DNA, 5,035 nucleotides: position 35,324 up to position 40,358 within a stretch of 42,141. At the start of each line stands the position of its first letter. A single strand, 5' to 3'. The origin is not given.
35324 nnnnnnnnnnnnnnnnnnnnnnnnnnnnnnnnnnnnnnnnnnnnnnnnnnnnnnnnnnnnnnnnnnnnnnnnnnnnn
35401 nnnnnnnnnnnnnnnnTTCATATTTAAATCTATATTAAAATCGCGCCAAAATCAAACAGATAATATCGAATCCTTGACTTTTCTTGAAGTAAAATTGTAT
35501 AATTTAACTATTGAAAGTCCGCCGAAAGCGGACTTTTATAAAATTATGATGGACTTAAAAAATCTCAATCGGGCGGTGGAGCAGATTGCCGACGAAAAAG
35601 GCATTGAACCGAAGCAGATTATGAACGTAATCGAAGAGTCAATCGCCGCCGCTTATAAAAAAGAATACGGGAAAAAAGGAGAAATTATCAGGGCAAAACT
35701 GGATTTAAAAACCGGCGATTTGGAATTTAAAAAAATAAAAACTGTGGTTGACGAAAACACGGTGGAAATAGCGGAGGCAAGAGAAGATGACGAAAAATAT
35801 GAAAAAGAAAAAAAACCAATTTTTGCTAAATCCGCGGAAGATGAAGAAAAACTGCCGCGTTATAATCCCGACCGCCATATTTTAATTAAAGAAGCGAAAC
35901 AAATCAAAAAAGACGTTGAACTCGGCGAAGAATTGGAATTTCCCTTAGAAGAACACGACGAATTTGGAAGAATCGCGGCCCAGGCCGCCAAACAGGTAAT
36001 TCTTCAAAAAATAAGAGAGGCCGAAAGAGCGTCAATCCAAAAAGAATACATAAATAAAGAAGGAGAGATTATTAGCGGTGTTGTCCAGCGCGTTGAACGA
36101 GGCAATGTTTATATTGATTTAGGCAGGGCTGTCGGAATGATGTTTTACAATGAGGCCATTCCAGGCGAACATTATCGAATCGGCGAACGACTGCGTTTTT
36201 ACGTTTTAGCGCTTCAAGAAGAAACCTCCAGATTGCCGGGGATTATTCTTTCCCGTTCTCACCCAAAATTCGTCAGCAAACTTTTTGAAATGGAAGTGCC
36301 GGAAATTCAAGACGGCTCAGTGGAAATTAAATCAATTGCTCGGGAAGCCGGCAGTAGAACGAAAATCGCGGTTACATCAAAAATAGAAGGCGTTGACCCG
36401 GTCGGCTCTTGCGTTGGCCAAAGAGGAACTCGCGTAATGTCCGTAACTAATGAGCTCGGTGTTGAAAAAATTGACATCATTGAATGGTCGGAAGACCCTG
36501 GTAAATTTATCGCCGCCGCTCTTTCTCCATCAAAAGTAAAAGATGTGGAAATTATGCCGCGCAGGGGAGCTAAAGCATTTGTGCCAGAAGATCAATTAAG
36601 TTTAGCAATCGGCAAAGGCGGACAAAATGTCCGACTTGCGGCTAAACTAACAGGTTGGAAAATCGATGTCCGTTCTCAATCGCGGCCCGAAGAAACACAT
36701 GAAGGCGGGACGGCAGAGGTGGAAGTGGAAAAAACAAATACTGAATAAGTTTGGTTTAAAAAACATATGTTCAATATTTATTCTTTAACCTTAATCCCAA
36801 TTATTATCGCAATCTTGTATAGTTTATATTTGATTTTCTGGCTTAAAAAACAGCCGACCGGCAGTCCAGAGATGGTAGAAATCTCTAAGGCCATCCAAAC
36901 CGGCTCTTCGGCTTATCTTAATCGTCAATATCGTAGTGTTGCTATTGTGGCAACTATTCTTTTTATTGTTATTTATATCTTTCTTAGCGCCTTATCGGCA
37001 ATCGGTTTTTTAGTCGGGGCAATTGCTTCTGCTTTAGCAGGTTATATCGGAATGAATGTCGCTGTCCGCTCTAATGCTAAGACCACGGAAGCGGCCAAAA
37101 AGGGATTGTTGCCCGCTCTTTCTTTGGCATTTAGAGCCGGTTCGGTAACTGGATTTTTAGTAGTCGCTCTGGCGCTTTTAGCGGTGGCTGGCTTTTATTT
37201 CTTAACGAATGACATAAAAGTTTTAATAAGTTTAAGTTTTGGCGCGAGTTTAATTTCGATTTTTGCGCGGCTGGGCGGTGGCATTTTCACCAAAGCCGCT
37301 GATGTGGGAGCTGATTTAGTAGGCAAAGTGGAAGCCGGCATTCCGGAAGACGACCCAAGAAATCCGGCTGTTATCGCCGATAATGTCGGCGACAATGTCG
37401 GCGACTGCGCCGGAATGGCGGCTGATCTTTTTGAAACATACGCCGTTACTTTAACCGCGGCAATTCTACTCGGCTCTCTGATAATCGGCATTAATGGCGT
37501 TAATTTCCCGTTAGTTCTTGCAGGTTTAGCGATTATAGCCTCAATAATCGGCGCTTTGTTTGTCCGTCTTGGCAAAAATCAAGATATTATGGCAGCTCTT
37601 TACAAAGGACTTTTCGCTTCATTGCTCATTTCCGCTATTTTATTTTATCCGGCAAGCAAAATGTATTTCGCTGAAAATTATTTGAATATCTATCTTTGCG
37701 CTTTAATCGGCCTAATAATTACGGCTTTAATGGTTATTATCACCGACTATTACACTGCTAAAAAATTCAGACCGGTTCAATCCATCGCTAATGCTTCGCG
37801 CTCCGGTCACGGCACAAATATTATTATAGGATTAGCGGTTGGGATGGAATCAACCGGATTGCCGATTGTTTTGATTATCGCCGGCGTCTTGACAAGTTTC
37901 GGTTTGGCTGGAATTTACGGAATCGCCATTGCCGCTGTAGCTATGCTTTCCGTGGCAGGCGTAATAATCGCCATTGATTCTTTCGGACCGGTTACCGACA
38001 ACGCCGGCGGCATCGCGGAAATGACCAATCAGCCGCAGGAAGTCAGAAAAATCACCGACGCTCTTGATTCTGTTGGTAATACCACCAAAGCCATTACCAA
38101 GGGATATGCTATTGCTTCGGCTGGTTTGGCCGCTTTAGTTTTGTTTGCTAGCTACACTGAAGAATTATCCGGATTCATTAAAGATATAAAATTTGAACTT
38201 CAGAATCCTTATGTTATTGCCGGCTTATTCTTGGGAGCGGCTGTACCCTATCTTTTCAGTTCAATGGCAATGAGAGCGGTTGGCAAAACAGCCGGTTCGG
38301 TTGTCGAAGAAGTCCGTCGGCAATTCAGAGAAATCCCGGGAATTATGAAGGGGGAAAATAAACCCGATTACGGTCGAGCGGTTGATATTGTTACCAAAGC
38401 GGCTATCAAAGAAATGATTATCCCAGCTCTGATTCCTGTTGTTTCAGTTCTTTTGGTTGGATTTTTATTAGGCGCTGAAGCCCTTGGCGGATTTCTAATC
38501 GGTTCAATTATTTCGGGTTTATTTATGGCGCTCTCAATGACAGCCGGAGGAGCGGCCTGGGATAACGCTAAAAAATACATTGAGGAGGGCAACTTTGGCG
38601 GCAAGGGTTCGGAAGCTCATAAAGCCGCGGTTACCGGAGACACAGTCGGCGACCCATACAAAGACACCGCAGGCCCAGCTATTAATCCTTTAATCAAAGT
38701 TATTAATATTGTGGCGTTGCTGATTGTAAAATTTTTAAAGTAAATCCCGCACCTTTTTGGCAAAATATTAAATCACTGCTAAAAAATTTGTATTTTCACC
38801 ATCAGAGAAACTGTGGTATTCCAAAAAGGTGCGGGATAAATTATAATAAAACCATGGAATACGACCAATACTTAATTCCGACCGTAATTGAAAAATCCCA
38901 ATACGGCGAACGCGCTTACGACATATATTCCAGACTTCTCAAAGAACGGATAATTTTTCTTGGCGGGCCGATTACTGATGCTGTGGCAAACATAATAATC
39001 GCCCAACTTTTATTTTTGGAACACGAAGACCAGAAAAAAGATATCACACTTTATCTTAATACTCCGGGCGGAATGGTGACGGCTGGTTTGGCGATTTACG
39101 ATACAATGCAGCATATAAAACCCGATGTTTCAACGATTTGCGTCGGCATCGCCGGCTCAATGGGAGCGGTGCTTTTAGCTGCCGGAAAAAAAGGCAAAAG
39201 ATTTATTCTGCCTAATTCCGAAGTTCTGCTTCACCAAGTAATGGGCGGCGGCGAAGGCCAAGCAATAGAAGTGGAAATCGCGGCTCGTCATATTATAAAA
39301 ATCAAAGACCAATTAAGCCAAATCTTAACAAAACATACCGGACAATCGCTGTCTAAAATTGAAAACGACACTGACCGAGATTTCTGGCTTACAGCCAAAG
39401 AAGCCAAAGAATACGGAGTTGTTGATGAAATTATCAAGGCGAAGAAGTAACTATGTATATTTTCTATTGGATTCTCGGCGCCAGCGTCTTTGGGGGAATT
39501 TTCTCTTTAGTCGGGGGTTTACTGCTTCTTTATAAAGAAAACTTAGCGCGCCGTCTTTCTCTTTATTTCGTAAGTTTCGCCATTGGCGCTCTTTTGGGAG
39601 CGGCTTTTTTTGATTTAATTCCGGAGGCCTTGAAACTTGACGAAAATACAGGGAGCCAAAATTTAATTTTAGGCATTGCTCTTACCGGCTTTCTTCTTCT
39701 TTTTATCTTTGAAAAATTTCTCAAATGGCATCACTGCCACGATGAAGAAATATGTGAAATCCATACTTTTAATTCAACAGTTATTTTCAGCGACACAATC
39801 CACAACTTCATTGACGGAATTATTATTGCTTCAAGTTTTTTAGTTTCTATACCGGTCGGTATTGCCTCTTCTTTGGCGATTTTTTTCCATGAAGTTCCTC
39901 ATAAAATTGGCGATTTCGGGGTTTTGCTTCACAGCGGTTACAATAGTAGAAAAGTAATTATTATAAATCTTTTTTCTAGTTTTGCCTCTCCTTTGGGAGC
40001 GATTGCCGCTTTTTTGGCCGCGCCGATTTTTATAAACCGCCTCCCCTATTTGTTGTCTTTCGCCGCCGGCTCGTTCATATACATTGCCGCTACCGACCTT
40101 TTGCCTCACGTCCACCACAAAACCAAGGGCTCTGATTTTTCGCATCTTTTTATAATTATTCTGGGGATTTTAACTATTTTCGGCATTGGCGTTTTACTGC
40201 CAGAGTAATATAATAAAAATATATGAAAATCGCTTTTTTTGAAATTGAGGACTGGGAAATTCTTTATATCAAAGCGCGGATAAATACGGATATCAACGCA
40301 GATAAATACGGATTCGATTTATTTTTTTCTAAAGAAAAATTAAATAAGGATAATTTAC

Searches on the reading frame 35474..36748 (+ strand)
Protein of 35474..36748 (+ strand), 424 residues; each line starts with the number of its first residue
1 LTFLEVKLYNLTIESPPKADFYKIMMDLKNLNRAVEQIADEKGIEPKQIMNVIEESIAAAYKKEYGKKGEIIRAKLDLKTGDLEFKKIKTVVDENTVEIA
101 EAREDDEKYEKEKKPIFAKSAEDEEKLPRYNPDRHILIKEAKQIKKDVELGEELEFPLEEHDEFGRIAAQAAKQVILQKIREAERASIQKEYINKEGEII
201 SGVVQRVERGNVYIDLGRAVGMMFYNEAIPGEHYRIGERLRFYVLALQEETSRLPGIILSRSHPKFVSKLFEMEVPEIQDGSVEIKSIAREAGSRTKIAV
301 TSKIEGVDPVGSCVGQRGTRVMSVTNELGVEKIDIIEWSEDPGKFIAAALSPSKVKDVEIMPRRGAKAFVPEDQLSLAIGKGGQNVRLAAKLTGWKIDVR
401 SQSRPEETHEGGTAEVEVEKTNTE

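Call 9: search_protein_families(library=pfam, proteins=[window:35474-36748:+], max_evalue=0.001)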
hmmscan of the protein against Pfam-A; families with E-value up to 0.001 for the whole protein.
window:35474-36748:+ (424 aa): 5 families
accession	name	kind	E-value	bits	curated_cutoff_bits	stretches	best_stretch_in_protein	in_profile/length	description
PF08529.16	NusA_N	-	2.5e-30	105.6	23.8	1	31-185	2-118/119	NusA N-terminal domain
PF13184.12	KH_5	-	1.3e-25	89.7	27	1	292-360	1-69/69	NusA-like KH domain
PF00575.29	S1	-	1.4e-07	32.2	22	1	195-253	3-68/74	S1 RNA binding domain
PF23095.1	KH_NusA_C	-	0.0004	20.8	34.2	1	373-400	8-35/59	Transcription termination/antitermination protein NusA, KH domain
PF00013.35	KH_1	-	0.00095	19.3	21.5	0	370-405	6-42/66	KH domain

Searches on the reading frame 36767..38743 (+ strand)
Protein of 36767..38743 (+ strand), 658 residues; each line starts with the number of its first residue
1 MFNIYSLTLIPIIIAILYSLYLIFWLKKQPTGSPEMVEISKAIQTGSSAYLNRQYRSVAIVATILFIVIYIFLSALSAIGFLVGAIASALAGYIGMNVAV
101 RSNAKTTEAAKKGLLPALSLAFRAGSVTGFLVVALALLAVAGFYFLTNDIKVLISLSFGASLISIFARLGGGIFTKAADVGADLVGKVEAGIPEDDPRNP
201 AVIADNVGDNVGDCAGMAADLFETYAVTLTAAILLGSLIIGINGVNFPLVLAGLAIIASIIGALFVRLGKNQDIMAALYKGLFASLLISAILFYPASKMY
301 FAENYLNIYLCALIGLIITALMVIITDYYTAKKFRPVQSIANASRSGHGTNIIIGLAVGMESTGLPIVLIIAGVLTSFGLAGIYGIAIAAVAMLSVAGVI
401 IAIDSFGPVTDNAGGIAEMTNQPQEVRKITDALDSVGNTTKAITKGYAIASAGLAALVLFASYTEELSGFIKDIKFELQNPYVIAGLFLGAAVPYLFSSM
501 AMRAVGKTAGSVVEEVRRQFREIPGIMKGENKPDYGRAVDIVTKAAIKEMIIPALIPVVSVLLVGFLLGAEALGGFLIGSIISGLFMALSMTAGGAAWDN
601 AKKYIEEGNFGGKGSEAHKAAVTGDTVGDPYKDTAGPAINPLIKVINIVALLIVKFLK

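Call 9: search_protein_families(library=pfam, proteins=[window:36767-38743:+], max_evalue=0.001)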
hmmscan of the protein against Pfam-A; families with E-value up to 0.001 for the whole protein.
window:36767-38743:+ (658 aa): 1 family
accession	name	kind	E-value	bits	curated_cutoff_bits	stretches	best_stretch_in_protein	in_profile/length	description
PF03030.21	H_PPase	-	6.8e-268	891.1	29.7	1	13-653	1-645/645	Inorganic H+ pyrophosphatase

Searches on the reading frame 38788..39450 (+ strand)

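Call 11: search_protein_families(library=pfam, proteins=[window:38788-39450:+], max_evalue=0.001)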
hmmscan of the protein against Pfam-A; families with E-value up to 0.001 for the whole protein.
window:38788-39450:+ (220 aa): 1 family
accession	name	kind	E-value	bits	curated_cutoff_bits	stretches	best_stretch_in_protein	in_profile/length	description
PF00574.28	CLP_protease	-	3.4e-81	271.9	20.2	1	40-218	3-181/182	Clp protease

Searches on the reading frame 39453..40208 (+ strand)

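Call 11: search_protein_families(library=pfam, proteins=[window:39453-40208:+], max_evalue=0.001)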
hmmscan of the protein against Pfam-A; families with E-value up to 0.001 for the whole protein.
window:39453-40208:+ (251 aa): 2 families
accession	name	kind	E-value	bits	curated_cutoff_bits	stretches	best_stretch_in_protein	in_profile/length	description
PF02535.28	Zip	-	1.9e-41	142.8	35.1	2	93-245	164-322/323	ZIP Zinc transporter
PF10002.14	DUF2243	-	0.00074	20.1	25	0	71-130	3-64/140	Predicted membrane protein (DUF2243)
